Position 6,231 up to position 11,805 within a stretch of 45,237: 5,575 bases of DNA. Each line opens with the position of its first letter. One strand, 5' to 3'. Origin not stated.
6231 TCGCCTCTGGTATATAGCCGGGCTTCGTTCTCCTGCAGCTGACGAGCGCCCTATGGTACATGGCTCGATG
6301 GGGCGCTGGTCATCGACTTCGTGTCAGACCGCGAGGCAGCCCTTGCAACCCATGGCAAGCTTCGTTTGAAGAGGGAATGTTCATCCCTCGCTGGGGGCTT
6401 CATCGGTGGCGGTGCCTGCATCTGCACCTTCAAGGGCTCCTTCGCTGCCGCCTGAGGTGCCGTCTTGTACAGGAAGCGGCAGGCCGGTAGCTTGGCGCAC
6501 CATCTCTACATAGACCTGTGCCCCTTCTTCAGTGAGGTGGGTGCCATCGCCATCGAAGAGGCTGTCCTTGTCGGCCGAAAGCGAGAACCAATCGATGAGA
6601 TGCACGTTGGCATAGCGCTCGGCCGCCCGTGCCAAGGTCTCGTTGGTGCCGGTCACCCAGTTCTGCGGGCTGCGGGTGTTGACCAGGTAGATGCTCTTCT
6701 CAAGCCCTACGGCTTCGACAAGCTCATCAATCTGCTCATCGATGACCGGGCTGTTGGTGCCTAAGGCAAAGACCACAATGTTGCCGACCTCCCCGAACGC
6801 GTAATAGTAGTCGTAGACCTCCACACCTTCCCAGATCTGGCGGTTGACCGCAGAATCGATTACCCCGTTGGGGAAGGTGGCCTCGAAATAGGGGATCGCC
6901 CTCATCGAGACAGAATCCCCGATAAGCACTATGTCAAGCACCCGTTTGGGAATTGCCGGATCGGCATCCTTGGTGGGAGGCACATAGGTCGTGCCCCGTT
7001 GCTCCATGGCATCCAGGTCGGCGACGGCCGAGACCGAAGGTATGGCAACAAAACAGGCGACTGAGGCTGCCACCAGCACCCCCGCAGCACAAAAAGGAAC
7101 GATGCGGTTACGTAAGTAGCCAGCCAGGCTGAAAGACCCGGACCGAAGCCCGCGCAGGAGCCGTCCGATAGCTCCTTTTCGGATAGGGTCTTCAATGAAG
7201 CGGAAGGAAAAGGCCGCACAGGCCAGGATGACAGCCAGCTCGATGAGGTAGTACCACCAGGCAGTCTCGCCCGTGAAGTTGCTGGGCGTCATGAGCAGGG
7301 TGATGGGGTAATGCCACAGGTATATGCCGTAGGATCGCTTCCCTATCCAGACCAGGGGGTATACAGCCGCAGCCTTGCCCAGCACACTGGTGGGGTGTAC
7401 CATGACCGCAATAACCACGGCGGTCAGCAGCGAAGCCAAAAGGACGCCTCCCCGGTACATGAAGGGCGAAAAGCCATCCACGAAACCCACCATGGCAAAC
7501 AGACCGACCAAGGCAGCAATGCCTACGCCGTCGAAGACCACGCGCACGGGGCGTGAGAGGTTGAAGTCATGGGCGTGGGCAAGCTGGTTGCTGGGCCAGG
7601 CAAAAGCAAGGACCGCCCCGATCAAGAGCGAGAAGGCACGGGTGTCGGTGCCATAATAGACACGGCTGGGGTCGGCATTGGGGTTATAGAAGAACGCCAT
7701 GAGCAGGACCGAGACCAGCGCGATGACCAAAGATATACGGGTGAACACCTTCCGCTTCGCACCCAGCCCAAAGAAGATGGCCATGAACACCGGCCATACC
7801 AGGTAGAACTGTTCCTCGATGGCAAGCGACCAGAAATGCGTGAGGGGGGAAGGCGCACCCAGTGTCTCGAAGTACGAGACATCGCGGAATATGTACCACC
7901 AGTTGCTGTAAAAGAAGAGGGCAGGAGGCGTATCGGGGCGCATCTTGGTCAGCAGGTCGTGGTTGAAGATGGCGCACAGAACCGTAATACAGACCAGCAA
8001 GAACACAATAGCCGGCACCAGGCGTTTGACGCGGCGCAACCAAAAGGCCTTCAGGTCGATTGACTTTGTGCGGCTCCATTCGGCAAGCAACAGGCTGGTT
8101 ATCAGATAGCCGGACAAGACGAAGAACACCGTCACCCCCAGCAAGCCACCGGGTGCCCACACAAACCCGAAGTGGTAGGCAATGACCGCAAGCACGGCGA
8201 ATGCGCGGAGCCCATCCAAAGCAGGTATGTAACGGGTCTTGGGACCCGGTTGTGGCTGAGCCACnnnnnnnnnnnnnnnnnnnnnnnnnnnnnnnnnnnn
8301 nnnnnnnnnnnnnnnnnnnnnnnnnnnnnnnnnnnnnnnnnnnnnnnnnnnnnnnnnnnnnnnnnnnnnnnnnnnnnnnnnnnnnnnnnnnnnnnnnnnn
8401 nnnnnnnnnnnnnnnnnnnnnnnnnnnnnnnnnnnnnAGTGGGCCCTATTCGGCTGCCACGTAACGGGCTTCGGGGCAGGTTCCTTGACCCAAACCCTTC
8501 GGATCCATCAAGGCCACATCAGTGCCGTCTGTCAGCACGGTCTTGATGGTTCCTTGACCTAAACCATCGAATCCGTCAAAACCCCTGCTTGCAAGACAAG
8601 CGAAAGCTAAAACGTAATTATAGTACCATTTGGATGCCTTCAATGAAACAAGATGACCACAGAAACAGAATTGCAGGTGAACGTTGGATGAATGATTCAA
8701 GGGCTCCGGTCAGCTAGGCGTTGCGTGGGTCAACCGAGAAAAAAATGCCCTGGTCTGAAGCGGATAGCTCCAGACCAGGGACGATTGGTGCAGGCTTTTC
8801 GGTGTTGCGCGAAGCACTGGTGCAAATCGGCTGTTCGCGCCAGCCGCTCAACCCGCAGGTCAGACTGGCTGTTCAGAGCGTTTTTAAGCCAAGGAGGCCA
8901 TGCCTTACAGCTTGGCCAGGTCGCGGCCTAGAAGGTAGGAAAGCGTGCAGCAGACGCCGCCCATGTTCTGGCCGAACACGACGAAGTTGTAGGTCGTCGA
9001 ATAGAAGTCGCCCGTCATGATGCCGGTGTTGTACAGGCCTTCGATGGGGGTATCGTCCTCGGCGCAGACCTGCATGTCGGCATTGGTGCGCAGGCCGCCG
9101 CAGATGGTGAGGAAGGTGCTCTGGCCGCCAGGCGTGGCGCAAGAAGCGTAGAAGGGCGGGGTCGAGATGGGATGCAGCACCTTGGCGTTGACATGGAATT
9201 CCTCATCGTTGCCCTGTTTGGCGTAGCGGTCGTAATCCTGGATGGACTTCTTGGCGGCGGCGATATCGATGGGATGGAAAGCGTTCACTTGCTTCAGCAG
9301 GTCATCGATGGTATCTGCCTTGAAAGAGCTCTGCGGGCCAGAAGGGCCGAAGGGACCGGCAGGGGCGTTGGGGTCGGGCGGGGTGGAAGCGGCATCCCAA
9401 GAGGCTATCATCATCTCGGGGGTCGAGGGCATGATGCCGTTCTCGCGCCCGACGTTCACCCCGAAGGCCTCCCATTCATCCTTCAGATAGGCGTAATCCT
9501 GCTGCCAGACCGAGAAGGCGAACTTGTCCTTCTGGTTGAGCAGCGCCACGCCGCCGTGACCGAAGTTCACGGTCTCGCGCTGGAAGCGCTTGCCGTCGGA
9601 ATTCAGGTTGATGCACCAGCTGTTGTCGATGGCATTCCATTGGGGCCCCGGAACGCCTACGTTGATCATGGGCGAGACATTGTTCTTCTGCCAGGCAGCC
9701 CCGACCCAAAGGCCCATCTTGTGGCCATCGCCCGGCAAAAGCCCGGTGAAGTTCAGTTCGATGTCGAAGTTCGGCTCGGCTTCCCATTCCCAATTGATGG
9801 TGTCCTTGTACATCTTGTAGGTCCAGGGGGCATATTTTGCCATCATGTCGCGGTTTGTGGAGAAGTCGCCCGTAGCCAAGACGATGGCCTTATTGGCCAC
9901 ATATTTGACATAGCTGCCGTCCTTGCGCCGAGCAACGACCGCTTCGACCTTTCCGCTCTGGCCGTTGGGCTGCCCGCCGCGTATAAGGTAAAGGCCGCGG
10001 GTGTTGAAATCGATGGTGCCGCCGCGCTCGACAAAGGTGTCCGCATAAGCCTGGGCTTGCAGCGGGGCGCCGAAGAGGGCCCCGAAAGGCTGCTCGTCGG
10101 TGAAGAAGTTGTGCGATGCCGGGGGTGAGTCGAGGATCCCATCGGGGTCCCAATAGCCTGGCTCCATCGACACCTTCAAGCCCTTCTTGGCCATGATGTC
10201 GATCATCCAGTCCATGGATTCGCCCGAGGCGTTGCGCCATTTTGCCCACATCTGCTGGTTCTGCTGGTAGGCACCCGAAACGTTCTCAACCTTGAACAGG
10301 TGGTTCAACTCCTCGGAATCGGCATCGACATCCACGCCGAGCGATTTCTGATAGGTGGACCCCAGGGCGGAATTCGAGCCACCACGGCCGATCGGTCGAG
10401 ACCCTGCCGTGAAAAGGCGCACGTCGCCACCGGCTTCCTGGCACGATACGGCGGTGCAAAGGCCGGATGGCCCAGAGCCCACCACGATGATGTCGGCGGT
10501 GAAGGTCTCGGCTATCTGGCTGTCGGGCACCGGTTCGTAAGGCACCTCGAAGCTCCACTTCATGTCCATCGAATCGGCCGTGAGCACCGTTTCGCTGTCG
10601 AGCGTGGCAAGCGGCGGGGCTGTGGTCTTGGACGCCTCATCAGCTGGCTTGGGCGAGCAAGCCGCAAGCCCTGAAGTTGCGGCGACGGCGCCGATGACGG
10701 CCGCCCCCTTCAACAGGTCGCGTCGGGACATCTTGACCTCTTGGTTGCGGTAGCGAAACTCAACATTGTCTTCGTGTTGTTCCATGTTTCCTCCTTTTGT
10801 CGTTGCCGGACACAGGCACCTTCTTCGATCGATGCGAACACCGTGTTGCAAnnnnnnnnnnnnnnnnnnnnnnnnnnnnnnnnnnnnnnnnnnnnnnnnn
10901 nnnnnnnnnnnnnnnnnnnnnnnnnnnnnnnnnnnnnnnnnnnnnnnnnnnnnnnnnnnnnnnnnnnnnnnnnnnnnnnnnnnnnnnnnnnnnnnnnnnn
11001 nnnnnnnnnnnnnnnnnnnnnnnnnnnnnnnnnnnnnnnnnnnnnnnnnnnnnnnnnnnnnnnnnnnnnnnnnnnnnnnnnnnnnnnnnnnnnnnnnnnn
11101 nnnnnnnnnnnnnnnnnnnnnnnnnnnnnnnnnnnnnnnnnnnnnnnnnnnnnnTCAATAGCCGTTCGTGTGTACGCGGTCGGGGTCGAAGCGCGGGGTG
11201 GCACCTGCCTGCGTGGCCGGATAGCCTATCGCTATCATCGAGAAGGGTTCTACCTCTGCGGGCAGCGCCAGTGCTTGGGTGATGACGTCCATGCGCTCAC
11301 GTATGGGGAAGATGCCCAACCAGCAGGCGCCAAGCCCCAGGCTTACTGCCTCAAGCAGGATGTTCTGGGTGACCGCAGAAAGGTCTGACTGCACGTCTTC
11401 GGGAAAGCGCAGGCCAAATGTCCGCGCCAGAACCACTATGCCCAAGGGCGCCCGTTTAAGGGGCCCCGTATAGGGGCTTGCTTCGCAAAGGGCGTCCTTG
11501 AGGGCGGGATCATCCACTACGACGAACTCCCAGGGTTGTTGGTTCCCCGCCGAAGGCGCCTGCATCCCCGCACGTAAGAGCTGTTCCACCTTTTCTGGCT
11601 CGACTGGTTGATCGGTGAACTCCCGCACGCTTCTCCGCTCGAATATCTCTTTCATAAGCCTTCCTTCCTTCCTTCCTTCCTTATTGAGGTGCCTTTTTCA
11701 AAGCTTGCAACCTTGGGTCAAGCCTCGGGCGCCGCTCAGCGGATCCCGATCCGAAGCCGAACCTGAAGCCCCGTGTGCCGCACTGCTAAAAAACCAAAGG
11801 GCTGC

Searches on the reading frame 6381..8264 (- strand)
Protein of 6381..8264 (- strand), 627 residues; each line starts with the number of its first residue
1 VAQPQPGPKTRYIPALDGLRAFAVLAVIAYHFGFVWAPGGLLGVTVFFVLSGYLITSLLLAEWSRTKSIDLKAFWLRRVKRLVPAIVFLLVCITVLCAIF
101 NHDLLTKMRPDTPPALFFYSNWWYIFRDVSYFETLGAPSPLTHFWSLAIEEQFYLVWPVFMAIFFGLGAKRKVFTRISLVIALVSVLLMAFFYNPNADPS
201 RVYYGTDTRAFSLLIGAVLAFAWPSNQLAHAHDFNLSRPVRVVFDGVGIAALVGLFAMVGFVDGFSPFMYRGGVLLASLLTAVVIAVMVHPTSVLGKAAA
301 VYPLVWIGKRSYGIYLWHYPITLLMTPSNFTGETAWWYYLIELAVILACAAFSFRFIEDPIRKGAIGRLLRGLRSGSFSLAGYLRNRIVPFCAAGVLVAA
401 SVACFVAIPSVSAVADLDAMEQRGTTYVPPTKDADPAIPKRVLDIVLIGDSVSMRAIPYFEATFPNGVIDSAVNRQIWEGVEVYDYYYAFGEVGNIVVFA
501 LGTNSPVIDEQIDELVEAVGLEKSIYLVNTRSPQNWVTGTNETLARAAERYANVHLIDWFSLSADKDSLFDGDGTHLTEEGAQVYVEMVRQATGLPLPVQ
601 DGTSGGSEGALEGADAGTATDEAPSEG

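Call 17: search_protein_families(library=pfam, proteins=[window:6381-8264:-], max_evalue=0.001)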
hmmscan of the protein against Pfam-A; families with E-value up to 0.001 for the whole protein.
window:6381-8264:- (627 aa): 1 family
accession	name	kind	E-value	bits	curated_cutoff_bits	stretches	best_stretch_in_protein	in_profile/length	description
PF01757.29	Acyl_transf_3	-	4.6e-29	102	31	1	14-351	2-322/326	Acyltransferase domain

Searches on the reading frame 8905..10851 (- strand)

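Call 17: search_protein_families(library=pfam, proteins=[window:8905-10851:-], max_evalue=0.001)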
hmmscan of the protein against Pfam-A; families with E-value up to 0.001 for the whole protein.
window:8905-10851:- (648 aa): 4 families
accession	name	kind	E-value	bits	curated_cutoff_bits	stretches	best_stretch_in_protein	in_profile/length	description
PF00890.30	FAD_binding_2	-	2.2e-20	73.7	20.4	1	120-613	1-399/414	FAD binding domain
PF01266.30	DAO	-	5.9e-07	29.8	27.9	1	120-332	1-207/353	FAD dependent oxidoreductase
PF10518.14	TAT_signal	-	1.1e-05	25.6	22.7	1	40-59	1-20/21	TAT (twin-arginine translocation) pathway signal sequence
PF13450.12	NAD_binding_8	-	0.00028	21.5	21.9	1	123-164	1-42/68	NAD(P)-binding Rossmann-like domain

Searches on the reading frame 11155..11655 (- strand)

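Call 17: search_protein_families(library=pfam, proteins=[window:11155-11655:-], max_evalue=0.001)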
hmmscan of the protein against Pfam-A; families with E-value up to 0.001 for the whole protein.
window:11155-11655:- (166 aa): 2 families
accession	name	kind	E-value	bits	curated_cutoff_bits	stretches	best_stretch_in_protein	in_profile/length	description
PF00881.29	Nitroreductase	-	7e-30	104.8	23.5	2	5-59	2-56/167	Nitroreductase family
PF14512.11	TM1586_NiRdase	-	6.6e-17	62.3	27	2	19-75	156-208/215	Putative TM nitroreductase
